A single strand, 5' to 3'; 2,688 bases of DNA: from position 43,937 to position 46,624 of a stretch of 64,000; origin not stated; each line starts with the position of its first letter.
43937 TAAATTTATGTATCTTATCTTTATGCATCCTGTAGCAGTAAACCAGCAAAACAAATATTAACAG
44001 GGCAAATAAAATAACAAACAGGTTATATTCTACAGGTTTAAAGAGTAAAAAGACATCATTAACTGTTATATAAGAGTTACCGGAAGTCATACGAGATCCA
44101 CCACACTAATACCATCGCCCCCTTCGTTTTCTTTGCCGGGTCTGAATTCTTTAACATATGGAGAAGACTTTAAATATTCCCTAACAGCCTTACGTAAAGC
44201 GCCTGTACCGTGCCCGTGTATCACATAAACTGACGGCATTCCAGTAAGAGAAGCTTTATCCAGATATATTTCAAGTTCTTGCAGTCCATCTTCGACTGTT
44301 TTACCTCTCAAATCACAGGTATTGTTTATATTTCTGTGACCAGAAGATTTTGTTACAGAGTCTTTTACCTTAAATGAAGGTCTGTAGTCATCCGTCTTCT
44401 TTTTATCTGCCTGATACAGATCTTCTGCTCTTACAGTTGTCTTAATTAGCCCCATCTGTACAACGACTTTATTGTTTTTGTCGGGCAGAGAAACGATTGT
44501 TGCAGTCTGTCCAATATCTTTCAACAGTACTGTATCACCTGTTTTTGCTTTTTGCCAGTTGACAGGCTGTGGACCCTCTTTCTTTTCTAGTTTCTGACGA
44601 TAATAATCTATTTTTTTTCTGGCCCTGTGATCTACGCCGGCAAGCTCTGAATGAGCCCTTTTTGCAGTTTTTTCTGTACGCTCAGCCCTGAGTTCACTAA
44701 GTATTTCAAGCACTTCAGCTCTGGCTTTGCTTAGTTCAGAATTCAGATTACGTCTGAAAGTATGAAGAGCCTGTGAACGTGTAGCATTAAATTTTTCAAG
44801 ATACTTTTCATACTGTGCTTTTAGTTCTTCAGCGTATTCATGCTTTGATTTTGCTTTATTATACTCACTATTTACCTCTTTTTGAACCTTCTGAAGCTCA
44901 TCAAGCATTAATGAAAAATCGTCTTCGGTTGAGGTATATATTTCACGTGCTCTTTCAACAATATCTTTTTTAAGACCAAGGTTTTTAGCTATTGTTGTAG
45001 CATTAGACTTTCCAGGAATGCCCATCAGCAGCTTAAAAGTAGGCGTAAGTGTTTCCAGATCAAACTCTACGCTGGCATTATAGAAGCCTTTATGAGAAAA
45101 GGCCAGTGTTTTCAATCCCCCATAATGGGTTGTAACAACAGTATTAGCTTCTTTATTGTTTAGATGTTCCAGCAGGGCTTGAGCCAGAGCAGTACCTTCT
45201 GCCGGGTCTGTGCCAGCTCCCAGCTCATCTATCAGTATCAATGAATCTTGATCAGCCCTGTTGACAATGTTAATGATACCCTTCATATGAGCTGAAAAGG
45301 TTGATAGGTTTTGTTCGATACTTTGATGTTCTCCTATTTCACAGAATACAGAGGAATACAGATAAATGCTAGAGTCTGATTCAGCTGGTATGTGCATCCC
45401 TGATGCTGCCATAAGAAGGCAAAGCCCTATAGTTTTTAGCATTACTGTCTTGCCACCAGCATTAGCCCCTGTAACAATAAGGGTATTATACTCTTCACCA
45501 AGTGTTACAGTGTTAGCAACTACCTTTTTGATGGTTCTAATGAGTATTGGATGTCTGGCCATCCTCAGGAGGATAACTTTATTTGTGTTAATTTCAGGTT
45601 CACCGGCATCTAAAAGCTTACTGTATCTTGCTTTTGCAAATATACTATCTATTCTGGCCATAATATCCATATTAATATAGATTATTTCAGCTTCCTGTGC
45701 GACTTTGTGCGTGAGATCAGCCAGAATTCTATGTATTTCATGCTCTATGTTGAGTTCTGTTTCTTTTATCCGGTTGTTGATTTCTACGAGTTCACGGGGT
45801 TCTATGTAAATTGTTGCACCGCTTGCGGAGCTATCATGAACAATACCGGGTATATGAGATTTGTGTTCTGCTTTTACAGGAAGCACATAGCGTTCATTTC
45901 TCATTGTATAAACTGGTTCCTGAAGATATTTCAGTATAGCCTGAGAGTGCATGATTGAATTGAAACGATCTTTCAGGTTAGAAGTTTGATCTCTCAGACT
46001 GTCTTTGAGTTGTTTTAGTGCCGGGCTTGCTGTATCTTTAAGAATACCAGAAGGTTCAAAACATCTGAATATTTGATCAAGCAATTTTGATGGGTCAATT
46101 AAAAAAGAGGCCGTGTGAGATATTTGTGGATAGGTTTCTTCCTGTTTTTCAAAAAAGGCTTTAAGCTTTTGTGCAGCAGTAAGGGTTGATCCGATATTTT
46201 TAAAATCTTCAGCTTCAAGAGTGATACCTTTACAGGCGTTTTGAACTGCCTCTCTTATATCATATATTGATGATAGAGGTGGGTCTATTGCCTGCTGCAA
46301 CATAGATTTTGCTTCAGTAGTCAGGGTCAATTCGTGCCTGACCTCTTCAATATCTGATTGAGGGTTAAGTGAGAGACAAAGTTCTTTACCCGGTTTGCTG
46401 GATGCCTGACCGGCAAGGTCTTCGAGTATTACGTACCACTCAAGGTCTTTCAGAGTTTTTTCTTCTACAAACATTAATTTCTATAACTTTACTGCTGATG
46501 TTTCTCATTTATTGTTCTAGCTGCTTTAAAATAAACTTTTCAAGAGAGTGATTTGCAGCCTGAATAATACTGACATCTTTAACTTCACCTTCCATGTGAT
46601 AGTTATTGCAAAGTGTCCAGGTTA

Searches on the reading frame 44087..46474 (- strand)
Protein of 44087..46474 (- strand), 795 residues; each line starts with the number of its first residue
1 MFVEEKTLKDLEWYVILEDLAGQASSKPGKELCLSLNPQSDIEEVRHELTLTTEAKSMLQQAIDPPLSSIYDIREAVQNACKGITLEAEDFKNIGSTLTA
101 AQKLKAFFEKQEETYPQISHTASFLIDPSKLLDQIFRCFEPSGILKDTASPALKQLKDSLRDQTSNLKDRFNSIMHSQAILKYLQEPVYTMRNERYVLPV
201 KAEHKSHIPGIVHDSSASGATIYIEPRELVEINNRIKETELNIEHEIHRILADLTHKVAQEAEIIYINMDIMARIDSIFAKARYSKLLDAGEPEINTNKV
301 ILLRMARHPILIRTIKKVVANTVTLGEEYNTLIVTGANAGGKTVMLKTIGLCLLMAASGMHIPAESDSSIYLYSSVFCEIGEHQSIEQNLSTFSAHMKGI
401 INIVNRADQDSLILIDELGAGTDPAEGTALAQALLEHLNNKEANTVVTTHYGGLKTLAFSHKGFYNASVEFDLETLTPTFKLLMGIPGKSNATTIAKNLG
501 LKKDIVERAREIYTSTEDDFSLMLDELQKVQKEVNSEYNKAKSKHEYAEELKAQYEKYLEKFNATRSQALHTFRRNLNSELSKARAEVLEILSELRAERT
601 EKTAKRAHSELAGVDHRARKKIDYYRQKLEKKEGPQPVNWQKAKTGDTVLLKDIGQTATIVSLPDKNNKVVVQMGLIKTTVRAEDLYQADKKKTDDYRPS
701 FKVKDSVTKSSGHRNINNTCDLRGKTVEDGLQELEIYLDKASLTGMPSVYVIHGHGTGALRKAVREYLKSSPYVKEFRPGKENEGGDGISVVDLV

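Call 33: search_protein_families(library=ncbifam, proteins=[window:44087-46474:-])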
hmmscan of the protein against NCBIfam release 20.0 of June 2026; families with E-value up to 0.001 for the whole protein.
window:44087-46474:- (795 aa): 4 families
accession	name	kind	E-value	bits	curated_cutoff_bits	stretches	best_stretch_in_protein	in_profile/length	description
TIGR01069.2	mutS2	equivalog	1.4e-257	857.1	400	1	5-794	2-790/790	endonuclease MutS2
NF052383.1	ATPase_KamC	equivalog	1.5e-61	208.8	300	1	28-458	16-435/508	lysine 5,6-aminomutase reactivase ATPase KamC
NF003810.1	PRK05399.1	equivalog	9.1e-56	190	480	1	38-515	304-791/793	DNA mismatch repair protein MutS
TIGR01070.1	mutS1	equivalog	1.7e-42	145.8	641.7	1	218-573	481-835/840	DNA mismatch repair protein MutS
